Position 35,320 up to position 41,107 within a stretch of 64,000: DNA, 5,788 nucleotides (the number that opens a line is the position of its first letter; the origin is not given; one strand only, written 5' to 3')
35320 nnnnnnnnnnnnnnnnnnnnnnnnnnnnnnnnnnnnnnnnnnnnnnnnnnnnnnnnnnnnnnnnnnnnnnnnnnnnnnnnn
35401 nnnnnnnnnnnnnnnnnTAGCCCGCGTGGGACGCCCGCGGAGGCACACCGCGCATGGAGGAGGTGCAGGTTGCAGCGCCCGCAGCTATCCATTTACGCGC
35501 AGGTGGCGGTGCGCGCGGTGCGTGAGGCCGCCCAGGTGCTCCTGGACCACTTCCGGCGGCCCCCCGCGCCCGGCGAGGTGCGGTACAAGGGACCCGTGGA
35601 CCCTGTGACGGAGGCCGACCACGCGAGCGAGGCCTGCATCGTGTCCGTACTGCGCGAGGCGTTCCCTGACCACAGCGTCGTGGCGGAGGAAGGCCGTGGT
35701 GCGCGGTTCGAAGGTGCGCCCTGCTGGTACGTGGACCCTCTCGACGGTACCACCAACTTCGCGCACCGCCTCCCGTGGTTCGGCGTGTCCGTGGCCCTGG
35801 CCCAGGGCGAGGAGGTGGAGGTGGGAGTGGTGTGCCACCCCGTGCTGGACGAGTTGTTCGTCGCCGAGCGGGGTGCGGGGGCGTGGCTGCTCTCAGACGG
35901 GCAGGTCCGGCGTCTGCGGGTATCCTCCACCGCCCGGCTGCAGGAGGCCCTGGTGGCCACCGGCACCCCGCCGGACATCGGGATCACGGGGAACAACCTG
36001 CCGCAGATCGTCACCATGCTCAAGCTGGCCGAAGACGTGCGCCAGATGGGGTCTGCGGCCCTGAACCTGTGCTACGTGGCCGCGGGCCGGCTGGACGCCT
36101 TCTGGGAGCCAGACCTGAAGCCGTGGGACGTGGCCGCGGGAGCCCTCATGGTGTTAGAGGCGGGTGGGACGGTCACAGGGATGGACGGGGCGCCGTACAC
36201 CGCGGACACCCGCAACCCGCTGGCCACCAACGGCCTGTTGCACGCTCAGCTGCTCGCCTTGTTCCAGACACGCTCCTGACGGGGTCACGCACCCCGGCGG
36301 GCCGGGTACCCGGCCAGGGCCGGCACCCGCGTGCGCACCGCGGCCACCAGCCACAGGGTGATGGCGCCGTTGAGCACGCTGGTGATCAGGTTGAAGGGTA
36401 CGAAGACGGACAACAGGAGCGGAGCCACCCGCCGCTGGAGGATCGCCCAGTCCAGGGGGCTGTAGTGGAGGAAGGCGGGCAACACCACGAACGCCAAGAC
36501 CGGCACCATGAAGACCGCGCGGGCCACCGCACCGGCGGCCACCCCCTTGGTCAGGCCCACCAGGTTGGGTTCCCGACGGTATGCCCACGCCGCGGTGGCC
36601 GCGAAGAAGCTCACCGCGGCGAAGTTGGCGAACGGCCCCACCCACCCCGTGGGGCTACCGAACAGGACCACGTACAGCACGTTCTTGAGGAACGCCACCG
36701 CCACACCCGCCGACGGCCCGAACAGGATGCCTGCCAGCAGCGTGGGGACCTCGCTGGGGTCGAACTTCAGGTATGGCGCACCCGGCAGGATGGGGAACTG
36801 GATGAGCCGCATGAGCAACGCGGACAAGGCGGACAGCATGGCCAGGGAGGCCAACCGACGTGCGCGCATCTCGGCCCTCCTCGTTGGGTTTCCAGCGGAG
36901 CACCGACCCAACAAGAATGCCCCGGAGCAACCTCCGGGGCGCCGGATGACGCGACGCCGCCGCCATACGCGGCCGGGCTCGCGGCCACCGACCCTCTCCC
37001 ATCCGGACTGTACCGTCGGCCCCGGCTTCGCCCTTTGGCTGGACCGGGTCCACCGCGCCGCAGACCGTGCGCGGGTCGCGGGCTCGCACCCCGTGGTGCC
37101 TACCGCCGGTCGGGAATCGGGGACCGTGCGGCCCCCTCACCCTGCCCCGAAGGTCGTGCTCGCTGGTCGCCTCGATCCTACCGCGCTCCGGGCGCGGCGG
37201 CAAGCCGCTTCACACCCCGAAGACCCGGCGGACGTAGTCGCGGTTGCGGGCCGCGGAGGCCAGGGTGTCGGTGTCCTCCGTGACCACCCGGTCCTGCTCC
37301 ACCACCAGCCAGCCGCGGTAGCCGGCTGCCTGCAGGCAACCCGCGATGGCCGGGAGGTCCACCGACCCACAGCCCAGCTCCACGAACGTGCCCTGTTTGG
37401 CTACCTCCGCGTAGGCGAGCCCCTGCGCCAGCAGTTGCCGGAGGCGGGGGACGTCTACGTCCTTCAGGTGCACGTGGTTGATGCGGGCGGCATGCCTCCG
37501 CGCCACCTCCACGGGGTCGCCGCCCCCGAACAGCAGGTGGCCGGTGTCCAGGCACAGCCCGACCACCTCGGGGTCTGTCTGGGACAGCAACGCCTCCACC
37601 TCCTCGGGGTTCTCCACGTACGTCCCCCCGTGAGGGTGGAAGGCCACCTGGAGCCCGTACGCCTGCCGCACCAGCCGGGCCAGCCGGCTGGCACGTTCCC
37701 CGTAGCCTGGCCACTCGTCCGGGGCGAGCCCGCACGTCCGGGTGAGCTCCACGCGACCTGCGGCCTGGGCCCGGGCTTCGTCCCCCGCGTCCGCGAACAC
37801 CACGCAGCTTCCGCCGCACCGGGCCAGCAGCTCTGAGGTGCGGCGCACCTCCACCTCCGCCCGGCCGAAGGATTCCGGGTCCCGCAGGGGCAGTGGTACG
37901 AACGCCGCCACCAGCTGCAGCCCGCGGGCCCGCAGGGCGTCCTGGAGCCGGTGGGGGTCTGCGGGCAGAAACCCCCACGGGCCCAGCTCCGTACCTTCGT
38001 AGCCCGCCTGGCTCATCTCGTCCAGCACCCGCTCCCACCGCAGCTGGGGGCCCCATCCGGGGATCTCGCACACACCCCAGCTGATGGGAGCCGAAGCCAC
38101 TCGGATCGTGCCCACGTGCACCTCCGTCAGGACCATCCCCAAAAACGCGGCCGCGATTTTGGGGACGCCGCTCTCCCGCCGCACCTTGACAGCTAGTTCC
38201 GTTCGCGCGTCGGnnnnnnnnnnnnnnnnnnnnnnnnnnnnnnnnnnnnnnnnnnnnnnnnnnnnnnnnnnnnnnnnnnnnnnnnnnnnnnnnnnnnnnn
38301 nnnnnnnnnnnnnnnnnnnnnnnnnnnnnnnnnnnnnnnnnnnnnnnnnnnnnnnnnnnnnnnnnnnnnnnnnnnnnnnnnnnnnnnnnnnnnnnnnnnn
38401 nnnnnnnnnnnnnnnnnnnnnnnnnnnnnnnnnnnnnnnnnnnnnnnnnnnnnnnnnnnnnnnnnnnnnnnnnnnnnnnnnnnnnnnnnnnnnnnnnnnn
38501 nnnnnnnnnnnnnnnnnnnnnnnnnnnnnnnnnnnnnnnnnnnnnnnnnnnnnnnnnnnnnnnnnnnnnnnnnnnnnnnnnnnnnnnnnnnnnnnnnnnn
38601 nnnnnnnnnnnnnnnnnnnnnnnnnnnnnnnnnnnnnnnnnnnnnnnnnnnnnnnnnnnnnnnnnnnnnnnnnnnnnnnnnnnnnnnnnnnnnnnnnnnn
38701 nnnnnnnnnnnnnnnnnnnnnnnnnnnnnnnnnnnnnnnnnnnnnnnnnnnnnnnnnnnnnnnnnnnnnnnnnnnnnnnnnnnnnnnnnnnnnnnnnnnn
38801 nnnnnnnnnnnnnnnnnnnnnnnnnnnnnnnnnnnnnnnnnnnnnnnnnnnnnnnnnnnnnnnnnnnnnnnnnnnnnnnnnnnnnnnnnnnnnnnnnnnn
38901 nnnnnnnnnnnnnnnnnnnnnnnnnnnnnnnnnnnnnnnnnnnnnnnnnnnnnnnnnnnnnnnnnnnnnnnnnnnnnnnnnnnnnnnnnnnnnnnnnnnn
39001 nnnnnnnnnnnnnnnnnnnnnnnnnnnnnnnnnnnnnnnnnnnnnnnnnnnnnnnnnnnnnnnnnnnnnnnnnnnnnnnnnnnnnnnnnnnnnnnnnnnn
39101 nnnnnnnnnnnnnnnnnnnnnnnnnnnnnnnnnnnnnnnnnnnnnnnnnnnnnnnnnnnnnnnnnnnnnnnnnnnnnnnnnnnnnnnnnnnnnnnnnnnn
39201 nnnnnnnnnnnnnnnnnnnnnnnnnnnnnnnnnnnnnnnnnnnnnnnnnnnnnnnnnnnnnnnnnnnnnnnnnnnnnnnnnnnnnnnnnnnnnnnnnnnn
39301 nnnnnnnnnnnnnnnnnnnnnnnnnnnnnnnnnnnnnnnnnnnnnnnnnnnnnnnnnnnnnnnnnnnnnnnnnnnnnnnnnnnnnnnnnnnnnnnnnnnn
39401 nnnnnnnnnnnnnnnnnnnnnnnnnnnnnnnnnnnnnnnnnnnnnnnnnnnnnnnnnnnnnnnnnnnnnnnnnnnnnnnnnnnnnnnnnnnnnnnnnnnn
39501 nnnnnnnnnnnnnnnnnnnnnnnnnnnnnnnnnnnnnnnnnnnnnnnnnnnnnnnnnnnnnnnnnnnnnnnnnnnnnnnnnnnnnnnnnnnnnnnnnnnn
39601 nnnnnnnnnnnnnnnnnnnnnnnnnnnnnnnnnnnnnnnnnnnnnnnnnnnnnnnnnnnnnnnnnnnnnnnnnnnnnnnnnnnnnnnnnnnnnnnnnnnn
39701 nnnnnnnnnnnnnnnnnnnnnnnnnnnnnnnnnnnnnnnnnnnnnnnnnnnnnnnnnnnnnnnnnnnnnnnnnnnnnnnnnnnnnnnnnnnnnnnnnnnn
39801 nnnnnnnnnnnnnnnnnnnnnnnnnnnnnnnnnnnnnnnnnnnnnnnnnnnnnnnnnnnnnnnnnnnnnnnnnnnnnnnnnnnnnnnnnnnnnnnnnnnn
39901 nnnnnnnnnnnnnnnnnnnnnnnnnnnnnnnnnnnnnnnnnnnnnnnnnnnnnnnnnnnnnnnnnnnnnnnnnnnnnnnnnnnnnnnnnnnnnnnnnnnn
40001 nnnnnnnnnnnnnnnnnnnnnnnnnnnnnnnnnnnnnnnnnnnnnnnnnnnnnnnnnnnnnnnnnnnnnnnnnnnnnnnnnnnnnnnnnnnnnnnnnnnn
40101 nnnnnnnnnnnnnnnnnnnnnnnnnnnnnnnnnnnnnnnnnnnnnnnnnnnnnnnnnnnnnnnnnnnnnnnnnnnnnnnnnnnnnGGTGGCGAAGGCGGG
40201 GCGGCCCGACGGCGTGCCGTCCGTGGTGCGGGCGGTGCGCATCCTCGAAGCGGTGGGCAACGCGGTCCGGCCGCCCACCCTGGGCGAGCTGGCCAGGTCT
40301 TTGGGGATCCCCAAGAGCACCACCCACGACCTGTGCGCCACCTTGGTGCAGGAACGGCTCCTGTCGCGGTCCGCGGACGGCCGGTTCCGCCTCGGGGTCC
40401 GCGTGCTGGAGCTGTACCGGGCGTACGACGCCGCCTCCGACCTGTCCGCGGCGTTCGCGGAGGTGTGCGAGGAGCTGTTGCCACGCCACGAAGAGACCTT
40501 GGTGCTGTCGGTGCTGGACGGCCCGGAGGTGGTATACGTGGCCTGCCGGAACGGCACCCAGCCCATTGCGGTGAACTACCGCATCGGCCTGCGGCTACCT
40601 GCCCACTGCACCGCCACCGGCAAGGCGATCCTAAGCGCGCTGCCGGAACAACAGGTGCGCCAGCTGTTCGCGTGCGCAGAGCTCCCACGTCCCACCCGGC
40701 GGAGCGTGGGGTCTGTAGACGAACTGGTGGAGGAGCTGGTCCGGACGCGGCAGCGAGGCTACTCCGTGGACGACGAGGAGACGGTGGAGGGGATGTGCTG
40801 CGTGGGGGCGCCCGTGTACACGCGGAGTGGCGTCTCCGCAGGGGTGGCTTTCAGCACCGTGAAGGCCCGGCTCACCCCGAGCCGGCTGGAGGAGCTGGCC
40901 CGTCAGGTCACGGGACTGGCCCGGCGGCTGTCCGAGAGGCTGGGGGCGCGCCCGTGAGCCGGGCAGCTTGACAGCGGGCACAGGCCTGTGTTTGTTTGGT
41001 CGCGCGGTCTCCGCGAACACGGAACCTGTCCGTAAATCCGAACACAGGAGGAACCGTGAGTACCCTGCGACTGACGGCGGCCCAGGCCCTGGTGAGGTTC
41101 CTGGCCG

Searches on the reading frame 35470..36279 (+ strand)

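Call 8: search_protein_families(library=pfam, proteins=[window:35470-36279:+])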
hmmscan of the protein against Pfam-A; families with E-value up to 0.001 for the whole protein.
window:35470-36279:+ (269 aa): 1 family
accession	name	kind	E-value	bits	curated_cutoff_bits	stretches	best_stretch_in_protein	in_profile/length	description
PF00459.30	Inositol_P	-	2e-64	218.1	27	1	10-266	6-267/271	Inositol monophosphatase family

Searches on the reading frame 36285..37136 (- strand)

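Call 8: search_protein_families(library=pfam, proteins=[window:36285-37136:-])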
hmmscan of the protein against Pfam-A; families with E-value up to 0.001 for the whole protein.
window:36285-37136:- (283 aa): 4 families
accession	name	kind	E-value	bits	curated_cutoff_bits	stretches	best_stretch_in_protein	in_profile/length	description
PF12822.12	ECF_trnsprt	-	8.9e-22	78.3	30.7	1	93-263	1-168/169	ECF transporter, substrate-specific component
PF07155.17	ECF-ribofla_trS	-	3.8e-07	30.7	26.7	1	92-268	4-171/172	ECF-type riboflavin transporter, S component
PF07694.17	5TM-5TMR_LYT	-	2.7e-05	24.3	24.6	1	92-255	15-166/169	5TMR of 5TMR-LYT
PF01891.21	CbiM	-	0.00023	21.5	23.1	1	89-272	33-203/205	Cobalt uptake substrate-specific transmembrane region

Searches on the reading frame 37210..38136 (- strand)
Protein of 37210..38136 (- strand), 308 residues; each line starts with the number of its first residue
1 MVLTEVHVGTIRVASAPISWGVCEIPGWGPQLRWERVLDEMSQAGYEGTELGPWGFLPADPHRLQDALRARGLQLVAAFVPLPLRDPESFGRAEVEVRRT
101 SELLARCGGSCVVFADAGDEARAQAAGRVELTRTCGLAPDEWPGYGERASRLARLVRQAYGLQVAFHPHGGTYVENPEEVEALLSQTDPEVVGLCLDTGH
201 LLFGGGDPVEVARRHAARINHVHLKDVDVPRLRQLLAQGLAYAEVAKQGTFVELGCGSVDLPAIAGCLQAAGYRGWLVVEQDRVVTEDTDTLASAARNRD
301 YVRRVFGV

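Call 8: search_protein_families(library=pfam, proteins=[window:37210-38136:-])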
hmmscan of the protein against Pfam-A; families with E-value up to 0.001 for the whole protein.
window:37210-38136:- (308 aa): 1 family
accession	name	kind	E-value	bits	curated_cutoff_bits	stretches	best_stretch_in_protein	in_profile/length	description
PF01261.30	AP_endonuc_2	-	1.1e-29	104.3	31.1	1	39-283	2-231/249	Xylose isomerase-like TIM barrel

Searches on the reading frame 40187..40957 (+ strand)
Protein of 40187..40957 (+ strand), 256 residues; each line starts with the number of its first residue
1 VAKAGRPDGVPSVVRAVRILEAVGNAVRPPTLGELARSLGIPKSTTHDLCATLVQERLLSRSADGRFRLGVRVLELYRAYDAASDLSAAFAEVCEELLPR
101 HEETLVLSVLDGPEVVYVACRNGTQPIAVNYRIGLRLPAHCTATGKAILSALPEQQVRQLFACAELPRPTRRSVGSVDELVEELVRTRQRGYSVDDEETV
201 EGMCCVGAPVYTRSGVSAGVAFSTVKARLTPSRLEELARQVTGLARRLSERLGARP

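Call 8: search_protein_families(library=pfam, proteins=[window:40187-40957:+])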
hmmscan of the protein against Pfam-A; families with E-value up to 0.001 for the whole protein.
window:40187-40957:+ (256 aa): 3 families
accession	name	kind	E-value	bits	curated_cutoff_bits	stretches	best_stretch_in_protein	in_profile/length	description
PF01614.24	IclR_C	-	1.1e-36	126.5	24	1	85-249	8-173/174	Bacterial transcriptional regulator IclR C-terminal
PF09339.16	HTH_IclR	-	1.6e-14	53.8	22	1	12-61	1-50/52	IclR helix-turn-helix domain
PF12802.13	MarR_2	-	8.7e-08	32.7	27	1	16-64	7-55/61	MarR family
